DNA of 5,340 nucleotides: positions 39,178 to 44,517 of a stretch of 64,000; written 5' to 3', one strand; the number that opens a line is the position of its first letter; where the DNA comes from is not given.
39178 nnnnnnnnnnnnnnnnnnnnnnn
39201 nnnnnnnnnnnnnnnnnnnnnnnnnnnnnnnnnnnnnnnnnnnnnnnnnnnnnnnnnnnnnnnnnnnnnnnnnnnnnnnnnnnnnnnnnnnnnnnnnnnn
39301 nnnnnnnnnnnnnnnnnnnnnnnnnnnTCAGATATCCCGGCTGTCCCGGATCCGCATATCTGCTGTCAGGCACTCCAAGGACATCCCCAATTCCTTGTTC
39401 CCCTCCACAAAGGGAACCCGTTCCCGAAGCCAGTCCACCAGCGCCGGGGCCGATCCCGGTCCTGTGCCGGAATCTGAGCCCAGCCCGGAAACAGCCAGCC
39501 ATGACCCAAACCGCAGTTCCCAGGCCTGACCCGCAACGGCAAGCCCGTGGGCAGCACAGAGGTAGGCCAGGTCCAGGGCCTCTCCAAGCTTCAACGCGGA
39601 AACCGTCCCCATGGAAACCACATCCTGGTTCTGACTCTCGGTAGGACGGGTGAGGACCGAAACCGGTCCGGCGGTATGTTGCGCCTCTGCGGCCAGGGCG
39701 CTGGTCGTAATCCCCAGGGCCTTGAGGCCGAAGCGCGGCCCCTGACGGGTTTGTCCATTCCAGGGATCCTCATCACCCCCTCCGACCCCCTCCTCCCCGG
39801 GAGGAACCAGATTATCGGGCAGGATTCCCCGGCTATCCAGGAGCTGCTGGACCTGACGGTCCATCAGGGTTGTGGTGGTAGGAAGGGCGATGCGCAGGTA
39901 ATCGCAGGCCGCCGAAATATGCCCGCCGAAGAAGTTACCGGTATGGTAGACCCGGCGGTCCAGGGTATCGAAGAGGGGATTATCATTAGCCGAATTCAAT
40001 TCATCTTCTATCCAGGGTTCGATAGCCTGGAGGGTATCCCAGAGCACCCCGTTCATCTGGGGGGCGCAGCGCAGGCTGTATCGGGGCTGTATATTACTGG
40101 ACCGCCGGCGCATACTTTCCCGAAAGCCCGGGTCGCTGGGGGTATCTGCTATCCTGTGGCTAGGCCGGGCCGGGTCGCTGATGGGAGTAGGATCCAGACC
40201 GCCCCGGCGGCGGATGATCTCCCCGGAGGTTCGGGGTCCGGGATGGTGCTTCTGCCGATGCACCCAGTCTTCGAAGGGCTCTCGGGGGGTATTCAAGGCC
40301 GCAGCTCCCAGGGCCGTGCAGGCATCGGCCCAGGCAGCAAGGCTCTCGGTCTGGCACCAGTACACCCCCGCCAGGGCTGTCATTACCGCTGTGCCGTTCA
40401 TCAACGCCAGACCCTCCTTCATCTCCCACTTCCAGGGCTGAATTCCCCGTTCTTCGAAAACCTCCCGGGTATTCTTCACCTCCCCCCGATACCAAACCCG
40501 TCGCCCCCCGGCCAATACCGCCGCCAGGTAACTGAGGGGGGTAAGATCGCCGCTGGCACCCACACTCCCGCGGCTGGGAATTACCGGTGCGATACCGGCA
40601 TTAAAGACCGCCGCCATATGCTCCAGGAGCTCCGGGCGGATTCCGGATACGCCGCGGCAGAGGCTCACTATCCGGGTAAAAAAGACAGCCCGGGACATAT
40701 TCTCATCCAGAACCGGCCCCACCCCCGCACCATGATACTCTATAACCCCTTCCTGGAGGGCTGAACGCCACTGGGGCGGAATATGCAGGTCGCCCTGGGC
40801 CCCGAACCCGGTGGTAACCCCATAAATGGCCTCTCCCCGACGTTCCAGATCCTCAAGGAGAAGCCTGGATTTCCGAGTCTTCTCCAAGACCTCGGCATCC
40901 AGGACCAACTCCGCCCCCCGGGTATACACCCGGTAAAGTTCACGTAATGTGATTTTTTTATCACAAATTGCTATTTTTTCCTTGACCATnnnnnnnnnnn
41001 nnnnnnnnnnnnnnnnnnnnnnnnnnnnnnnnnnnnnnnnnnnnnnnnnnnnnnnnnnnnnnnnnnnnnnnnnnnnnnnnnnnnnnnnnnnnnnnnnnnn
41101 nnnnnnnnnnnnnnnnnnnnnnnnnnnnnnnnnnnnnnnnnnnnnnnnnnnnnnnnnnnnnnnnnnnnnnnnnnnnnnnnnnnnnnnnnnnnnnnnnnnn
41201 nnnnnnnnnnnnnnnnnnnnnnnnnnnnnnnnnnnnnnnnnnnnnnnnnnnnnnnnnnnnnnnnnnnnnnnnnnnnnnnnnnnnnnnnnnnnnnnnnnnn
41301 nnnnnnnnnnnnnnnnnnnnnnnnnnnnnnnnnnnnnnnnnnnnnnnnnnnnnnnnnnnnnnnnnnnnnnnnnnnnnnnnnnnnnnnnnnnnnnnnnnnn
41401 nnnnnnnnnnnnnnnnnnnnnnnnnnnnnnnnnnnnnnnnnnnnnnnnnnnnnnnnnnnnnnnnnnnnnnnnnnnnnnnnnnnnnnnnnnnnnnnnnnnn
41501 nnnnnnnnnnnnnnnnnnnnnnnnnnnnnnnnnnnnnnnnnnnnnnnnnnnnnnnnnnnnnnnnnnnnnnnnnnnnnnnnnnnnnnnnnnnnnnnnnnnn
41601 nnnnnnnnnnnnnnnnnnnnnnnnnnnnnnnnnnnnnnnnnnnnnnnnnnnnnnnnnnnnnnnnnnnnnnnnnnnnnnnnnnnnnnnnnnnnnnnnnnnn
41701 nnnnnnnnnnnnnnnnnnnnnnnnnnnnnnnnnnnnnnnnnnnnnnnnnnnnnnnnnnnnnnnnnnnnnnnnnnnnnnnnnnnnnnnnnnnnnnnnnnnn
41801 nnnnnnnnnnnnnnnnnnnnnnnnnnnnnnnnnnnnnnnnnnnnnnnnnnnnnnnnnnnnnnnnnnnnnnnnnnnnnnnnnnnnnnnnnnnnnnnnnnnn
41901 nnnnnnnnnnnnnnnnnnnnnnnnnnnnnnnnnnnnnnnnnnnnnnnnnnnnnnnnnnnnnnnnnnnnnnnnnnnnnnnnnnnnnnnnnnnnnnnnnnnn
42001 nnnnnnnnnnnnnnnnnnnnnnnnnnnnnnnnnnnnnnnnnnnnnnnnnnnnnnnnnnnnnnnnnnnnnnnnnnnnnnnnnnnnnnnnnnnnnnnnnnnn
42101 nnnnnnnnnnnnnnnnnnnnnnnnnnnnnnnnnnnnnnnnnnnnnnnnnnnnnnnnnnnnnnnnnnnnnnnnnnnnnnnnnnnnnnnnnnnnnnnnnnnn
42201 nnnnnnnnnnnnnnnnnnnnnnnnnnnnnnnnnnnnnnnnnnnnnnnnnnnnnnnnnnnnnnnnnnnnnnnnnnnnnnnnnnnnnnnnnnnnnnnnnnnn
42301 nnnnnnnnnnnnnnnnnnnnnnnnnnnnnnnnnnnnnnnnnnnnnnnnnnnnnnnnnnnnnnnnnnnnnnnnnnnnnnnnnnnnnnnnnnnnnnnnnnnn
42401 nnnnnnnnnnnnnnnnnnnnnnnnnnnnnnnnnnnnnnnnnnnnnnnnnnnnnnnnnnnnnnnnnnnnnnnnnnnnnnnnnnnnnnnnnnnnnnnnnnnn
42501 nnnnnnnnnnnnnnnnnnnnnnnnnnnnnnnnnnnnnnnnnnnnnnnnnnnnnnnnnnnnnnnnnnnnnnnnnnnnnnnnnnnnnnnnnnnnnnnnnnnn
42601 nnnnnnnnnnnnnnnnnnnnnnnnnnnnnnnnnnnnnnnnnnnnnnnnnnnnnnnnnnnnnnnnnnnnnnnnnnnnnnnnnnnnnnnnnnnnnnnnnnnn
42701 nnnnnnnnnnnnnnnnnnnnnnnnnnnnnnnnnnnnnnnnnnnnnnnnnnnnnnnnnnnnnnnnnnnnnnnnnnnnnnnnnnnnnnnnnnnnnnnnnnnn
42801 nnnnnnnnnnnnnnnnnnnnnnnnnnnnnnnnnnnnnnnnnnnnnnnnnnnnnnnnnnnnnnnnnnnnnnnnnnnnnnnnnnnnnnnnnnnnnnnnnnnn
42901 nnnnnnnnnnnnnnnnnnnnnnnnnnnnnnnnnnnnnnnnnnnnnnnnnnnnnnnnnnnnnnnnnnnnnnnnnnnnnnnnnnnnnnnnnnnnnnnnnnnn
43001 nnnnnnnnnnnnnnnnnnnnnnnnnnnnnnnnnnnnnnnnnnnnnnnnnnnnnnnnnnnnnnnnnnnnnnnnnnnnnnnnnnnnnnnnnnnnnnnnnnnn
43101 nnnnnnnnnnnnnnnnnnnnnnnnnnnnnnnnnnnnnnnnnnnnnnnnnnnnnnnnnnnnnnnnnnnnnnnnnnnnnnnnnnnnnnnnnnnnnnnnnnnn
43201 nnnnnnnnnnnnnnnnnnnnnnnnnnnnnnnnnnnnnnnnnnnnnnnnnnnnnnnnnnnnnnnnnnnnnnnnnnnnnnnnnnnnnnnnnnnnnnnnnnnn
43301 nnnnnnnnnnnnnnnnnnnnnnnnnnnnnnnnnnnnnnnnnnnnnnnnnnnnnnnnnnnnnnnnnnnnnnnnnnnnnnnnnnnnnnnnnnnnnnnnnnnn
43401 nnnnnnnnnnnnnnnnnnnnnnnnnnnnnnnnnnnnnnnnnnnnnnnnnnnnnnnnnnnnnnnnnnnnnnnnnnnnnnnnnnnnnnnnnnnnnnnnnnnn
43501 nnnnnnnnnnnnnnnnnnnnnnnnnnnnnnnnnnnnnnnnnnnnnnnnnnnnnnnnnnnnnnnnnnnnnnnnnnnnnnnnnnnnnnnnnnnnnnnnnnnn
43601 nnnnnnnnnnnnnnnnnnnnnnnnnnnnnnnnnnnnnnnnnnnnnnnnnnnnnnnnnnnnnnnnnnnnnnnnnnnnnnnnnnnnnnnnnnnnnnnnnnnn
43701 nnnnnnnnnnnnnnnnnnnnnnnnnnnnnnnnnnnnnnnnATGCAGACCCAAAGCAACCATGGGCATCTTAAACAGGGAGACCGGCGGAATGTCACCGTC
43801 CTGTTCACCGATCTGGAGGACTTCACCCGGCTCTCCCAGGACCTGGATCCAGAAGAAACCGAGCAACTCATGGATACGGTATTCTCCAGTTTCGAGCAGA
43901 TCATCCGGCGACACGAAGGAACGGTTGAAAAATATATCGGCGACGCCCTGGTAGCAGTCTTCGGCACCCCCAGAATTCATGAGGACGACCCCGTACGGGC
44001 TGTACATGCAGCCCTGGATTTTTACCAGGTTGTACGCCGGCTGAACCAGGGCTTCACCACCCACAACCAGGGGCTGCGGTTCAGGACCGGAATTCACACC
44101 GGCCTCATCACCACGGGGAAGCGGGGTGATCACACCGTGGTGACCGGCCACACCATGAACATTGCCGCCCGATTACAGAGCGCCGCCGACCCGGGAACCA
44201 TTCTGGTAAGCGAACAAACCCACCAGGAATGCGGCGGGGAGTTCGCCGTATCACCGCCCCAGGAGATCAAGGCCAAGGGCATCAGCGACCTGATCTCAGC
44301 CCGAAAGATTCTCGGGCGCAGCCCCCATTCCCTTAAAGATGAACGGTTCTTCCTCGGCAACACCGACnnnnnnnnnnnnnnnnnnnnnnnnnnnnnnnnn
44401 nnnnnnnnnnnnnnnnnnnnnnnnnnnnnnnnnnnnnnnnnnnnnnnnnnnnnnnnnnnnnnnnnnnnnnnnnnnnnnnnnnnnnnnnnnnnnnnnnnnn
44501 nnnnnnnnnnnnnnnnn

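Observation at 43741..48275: Three-gene operon: STAND-fused class III cyclase, stand-alone cNMP receptor and patatin phospholipase, a possible undescribed cyclic-nucleotide defence or signalling system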

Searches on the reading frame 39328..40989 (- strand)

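Call 11: search_protein_families(library=pfam, proteins=[window:39328-40989:-], max_evalue=0.001)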
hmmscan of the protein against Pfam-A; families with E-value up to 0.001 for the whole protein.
window:39328-40989:- (553 aa): 1 family
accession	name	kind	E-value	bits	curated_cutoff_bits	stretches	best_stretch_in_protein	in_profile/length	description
PF00221.24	Lyase_aromatic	-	4.8e-130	434.8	27.3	1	13-493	1-447/466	Aromatic amino acid lyase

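Call 46: search_protein_families(library=padloc, proteins=[window:39328-40989:-], max_evalue=0.001)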
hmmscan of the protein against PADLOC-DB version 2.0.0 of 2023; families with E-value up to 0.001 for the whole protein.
window:39328-40989:- (553 aa): 0 families

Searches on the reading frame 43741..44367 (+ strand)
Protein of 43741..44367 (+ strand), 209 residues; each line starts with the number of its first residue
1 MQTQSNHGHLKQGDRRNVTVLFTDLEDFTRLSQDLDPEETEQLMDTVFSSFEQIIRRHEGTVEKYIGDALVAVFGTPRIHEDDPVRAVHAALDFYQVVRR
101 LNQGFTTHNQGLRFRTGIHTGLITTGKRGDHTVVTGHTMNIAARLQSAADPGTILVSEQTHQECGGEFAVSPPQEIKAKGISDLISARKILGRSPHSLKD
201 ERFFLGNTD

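Call 19: search_solved_structures(query=window:43741-44367:+, max_evalue=0.001, show_alignments=4)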
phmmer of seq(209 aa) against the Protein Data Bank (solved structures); distinct sequences matched with E-value up to 0.001: 60.
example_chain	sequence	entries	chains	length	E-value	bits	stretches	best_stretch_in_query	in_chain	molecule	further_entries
2w01_A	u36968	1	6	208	1.5e-26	96.7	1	12-192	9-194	ADENYLATE CYCLASE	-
6fht_A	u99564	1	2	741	1.8e-26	96.5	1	8-192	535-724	Bacteriophytochrome,Adenylate cyclase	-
1wc0_A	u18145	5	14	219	7.3e-22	81.5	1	9-183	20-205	ADENYLATE CYCLASE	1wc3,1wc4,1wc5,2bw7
1wc1_A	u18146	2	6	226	1.8e-21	80.2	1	14-183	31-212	ADENYLATE CYCLASE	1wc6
3r5g_A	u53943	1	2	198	2.2e-21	79.9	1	13-185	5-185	CyaB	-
5oyh_A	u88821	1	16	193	5.8e-20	75.3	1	15-190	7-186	Nucleotide cyclase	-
6sir_A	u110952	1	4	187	2e-19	73.6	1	15-180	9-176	Nucleotide cyclase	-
8buz_A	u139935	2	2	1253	7.9e-19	71.6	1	16-170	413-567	Adenylate cyclase type 8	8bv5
6aoa_A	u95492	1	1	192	8.3e-18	68.2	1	15-196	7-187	Bacterio-rhodopsin/guanylyl cyclase 1 fusion protein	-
6ao9_A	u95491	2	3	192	1.4e-17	67.5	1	15-196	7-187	Bacterio-rhodopsin/guanylyl cyclase 1 fusion protein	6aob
8sl3_A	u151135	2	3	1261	1.5e-13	54.3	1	16-172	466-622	Adenylate cyclase type 5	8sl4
4p2m_A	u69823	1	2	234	2.9e-13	53.4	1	18-182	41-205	Adenylate cyclase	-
1yk9_A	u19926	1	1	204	3.4e-13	53.2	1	18-182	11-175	Adenylate cyclase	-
4p2x_A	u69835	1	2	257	3.8e-13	53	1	18-182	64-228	Adenylate cyclase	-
4p2f_A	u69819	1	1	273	4.1e-13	52.9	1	18-182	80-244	Adenylate cyclase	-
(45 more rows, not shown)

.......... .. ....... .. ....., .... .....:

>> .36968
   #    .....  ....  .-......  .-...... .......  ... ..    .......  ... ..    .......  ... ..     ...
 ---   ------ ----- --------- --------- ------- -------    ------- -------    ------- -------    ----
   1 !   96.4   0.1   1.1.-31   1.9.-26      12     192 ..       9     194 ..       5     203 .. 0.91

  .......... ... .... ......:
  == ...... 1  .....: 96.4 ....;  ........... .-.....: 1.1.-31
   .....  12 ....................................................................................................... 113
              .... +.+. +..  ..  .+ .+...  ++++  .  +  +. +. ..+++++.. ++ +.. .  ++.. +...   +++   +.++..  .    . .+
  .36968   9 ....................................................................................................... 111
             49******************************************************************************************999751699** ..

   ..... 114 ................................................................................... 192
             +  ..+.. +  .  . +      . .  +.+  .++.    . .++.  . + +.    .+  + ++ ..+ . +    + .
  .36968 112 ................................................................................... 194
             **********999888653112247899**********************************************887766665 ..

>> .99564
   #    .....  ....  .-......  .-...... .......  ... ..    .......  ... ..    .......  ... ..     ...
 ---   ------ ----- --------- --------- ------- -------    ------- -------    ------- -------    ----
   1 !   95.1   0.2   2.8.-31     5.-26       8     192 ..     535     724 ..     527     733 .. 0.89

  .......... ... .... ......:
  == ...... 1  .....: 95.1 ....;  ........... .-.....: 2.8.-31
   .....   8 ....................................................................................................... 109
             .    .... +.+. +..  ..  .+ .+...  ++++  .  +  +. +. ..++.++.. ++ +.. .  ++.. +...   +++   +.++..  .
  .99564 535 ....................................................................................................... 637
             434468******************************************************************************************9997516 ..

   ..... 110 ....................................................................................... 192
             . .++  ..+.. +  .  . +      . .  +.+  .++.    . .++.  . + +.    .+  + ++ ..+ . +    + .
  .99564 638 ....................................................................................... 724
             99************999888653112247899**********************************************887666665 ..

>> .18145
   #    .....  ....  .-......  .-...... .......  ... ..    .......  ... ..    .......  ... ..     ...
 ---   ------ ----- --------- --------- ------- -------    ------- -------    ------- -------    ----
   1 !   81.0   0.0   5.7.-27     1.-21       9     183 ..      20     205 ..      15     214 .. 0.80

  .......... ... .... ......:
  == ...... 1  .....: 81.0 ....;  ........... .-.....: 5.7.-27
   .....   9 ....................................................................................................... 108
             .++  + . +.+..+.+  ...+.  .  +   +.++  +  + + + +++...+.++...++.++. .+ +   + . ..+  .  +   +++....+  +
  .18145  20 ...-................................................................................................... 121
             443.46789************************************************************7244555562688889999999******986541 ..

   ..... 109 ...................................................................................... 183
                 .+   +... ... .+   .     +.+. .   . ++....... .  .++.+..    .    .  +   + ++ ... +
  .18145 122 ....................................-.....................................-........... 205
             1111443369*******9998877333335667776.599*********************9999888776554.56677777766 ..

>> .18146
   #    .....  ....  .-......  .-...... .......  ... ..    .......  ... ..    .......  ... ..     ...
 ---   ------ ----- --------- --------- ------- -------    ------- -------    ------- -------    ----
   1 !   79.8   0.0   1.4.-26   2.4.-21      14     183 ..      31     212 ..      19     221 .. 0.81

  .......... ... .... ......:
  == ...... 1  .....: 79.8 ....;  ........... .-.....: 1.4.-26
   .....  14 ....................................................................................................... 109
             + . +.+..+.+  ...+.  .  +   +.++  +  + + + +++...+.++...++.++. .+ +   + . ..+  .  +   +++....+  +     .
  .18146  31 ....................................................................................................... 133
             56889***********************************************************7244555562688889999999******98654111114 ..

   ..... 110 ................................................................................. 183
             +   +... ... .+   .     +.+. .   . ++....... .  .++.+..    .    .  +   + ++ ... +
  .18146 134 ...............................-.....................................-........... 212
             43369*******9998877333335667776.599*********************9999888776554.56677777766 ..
